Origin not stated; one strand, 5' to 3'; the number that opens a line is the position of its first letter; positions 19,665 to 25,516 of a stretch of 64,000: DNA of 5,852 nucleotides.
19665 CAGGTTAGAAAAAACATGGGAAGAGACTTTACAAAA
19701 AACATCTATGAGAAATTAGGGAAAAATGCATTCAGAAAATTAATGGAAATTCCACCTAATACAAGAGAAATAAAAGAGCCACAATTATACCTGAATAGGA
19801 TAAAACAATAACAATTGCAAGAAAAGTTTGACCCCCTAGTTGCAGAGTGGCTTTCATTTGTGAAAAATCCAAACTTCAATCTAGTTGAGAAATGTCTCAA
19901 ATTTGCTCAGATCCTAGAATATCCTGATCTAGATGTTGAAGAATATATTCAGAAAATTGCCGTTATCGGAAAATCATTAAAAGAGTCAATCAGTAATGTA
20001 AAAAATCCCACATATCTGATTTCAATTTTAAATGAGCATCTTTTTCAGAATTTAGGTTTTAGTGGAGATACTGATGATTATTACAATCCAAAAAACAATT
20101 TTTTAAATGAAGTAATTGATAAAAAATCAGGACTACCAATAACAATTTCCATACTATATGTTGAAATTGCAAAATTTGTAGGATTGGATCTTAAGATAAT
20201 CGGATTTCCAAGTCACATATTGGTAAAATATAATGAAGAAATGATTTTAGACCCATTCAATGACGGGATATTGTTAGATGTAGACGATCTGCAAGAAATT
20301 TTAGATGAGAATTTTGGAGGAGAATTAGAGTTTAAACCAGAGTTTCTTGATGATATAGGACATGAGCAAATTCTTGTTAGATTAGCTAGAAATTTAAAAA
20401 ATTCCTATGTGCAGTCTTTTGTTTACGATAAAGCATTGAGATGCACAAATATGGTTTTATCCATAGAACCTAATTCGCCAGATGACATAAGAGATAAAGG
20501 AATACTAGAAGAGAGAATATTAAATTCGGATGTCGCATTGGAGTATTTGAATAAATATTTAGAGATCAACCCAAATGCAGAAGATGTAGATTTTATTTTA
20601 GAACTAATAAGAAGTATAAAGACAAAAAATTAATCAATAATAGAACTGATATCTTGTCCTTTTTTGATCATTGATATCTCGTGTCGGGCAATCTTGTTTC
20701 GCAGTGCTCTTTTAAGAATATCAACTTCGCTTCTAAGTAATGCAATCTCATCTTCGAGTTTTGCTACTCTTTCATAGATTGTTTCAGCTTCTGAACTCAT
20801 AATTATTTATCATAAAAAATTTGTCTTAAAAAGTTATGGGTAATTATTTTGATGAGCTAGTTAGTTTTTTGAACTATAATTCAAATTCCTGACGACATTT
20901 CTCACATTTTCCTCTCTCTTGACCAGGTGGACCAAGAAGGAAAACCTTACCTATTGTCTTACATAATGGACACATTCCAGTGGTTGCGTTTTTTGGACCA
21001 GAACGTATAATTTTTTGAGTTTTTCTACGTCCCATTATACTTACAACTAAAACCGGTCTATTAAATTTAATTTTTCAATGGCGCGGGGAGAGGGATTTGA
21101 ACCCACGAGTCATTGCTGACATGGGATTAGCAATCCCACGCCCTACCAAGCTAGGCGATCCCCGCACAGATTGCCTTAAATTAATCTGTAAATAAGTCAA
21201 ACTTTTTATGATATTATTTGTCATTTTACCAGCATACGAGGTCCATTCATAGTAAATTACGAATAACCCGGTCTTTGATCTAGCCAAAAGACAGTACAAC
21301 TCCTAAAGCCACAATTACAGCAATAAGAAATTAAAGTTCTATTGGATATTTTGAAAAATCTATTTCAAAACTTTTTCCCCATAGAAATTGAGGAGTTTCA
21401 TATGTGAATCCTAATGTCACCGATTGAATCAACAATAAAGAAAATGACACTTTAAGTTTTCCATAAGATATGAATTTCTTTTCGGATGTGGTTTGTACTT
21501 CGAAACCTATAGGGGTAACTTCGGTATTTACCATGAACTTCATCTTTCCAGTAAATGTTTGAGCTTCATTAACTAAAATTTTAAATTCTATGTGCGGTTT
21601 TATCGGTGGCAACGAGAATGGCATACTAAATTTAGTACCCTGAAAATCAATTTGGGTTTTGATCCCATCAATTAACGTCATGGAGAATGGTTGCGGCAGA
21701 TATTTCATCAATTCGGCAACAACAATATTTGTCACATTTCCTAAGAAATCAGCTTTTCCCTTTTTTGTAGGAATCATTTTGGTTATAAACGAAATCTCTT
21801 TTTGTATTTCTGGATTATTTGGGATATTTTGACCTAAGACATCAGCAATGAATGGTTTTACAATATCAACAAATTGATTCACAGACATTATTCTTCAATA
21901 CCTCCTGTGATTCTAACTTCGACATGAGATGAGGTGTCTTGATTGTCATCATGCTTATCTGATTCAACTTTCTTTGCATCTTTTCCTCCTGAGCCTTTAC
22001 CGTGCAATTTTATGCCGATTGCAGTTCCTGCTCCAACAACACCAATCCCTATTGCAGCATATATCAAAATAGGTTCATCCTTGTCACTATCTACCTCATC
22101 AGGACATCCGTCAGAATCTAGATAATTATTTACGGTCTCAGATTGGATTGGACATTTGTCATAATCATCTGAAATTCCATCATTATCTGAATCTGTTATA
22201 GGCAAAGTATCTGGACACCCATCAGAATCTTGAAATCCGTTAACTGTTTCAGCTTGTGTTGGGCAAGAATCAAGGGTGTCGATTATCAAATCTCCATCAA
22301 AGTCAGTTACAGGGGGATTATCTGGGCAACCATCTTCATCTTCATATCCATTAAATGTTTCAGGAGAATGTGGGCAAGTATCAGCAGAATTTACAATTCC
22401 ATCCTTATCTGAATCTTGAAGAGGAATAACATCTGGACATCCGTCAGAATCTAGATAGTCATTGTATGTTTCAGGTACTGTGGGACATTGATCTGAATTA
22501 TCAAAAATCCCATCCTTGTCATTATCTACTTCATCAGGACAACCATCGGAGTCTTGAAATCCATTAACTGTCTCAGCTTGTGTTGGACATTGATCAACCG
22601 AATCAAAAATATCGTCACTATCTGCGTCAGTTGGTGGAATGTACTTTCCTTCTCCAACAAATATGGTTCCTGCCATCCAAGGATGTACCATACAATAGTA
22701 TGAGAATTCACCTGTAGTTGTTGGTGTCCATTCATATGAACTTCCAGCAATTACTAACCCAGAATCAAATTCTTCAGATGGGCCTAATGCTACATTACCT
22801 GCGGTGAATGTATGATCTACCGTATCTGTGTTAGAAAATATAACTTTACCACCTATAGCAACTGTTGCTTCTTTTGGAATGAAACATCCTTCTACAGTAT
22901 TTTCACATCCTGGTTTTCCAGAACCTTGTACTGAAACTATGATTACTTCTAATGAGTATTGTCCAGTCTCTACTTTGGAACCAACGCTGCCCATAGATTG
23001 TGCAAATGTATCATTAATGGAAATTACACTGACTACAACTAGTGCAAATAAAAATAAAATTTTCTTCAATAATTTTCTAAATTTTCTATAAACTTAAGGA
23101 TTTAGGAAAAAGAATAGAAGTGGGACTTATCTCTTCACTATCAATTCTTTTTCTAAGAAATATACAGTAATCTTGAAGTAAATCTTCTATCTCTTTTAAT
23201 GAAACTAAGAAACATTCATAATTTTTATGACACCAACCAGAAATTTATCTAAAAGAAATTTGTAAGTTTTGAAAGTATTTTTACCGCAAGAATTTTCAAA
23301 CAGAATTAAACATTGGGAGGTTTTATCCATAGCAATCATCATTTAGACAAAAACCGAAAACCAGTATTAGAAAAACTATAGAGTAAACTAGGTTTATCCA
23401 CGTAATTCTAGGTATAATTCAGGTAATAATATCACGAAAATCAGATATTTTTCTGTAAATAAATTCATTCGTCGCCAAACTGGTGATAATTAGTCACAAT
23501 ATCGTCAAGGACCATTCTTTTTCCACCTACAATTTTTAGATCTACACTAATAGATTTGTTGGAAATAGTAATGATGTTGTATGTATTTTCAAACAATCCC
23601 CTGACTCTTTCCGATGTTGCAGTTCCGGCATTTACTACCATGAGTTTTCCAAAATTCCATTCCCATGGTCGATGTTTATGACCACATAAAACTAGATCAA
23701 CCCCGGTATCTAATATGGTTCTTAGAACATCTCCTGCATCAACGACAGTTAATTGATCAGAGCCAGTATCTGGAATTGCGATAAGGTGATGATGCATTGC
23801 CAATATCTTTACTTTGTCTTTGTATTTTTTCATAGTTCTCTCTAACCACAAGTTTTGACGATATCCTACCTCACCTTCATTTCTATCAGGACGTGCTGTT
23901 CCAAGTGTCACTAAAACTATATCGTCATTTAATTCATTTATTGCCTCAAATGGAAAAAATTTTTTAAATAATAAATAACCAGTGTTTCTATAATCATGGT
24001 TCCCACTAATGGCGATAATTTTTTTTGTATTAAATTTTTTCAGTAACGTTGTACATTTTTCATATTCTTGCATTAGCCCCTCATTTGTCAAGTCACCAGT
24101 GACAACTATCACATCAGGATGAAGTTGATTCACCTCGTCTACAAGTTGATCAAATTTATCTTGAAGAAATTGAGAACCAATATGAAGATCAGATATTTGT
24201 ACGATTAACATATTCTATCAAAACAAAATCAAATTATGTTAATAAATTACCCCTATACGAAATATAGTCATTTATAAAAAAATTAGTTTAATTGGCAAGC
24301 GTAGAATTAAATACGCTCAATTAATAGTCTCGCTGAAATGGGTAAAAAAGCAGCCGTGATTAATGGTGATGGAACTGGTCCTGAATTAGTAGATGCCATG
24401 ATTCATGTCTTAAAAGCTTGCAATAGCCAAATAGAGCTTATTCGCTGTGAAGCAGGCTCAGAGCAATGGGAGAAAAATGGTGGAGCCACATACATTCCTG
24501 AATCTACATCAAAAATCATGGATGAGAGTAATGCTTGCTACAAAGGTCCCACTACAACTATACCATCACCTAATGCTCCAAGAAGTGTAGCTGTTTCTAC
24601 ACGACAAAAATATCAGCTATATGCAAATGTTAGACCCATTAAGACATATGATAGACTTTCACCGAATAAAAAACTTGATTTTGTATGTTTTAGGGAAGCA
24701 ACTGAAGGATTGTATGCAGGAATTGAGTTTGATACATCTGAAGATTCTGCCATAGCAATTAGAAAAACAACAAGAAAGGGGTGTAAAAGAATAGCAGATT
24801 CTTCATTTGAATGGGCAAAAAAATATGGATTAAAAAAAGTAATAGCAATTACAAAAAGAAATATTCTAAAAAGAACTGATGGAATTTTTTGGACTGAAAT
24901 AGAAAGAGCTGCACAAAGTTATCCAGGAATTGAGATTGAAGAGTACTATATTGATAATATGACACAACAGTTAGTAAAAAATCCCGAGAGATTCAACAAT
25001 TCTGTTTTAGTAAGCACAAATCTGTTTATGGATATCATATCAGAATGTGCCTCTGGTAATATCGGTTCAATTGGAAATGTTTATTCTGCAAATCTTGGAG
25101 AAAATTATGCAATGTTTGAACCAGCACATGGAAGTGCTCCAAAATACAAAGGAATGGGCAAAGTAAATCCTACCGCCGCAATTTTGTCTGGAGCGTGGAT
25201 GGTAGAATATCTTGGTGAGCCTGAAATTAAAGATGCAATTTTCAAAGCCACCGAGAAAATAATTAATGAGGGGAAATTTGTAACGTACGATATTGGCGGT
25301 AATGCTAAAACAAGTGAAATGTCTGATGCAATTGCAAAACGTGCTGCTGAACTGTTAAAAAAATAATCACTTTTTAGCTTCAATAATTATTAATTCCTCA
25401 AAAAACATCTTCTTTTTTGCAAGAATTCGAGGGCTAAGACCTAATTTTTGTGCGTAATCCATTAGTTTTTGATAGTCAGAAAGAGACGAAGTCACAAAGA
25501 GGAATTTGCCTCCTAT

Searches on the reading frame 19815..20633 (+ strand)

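Call 32: search_protein_families(library=pfam, proteins=[window:19815-20633:+], max_evalue=0.001)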
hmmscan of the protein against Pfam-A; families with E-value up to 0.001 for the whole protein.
window:19815-20633:+ (272 aa): 2 families
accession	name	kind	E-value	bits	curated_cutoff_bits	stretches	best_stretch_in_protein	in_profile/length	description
PF13369.12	Transglut_core2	-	1.4e-44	151.7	23.5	1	43-191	2-154/155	Transglutaminase-like superfamily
PF13371.12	TPR_9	-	1.4e-17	63.8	35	1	194-266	1-73/73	Tetratricopeptide repeat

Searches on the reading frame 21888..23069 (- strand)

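Call 10: search_protein_families(library=pfam, proteins=[window:21888-23069:-], max_evalue=0.01)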
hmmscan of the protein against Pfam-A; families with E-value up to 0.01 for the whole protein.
window:21888-23069:- (393 aa): 2 families
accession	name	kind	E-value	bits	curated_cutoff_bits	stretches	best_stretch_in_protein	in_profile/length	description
PF02412.23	TSP_3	-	3.6e-11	43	25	2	208-238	5-34/36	Thrombospondin type 3 repeat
PF00127.26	Copper-bind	-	0.0015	19.4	21.2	1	63-138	14-98/99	Copper binding proteins, plastocyanin/azurin family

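Call 68: search_protein_families(library=padloc, proteins=[window:21888-23069:-], max_evalue=0.001)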
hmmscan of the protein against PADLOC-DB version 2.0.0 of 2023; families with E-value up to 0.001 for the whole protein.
window:21888-23069:- (393 aa): 0 families

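Call 69: search_protein_families(library=ncbifam, proteins=[window:21888-23069:-], max_evalue=0.001)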
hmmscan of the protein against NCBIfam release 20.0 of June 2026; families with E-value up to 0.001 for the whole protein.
window:21888-23069:- (393 aa): 5 families
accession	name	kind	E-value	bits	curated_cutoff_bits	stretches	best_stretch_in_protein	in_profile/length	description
NF033763.1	exchanger_TraB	exception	6.2e-17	60.8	700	2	143-212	318-379/522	outer membrane exchange protein TraB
NF047638.1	throspo3_MtsC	equivalog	2e-15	56.6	350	2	147-250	160-262/428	cell-cell cohesion MYXO-CTERM protein MtsC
NF053612.1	anchor_PA1041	equivalog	1.3e-06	28.5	250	0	181-213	76-106/236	PA1041 family peptidoglycan-binding anchor lipoprotein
TIGR02656.1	cyanin_plasto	equivalog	9.4e-05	22.8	87.85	1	61-137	12-97/99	plastocyanin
TIGR02657.1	amicyanin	equivalog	0.00084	19.7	110.2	0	67-138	12-82/83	amicyanin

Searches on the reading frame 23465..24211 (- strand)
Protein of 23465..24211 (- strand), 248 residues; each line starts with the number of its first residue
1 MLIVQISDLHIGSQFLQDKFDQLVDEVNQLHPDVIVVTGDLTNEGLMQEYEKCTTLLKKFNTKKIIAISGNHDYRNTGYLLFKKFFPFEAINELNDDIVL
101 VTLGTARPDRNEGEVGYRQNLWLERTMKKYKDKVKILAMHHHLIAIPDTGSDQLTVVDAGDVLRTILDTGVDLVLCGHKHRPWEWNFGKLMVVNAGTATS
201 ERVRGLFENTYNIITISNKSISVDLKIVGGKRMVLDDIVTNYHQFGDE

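Call 10: search_protein_families(library=pfam, proteins=[window:23465-24211:-], max_evalue=0.01)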
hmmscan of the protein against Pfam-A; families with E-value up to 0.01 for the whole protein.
window:23465-24211:- (248 aa): 4 families
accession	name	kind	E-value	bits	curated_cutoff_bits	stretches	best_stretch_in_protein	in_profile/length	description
PF00149.33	Metallophos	-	5.7e-21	76.3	21.5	1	1-182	1-191/191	Calcineurin-like phosphoesterase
PF12850.12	Metallophos_2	-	7.6e-16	58.9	27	1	1-218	1-153/154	Calcineurin-like phosphoesterase superfamily domain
PF14582.11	Metallophos_3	-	1.9e-06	27.9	28.2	1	17-71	18-72/259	Metallophosphoesterase, calcineurin superfamily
PF09897.14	DUF2124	-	0.0014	19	27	1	22-78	69-125/141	Uncharacterized protein conserved in archaea (DUF2124)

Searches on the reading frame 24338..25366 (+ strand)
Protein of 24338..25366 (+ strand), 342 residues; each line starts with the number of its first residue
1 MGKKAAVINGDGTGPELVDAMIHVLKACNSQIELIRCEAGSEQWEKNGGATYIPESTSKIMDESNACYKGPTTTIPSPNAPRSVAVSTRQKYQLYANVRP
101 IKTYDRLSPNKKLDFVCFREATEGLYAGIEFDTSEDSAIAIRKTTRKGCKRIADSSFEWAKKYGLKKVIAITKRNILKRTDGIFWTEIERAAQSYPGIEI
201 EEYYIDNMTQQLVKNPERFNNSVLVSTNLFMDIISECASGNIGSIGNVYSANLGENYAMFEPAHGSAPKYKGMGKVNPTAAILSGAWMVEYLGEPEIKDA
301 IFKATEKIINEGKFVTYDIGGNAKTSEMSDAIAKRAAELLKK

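Call 32: search_protein_families(library=pfam, proteins=[window:24338-25366:+], max_evalue=0.001)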
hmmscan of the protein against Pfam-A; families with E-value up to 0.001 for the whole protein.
window:24338-25366:+ (342 aa): 1 family
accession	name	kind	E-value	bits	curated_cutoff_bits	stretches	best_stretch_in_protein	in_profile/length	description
PF00180.25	Iso_dh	-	2.9e-81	273.9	27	1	6-332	3-348/348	Isocitrate/isopropylmalate dehydrogenase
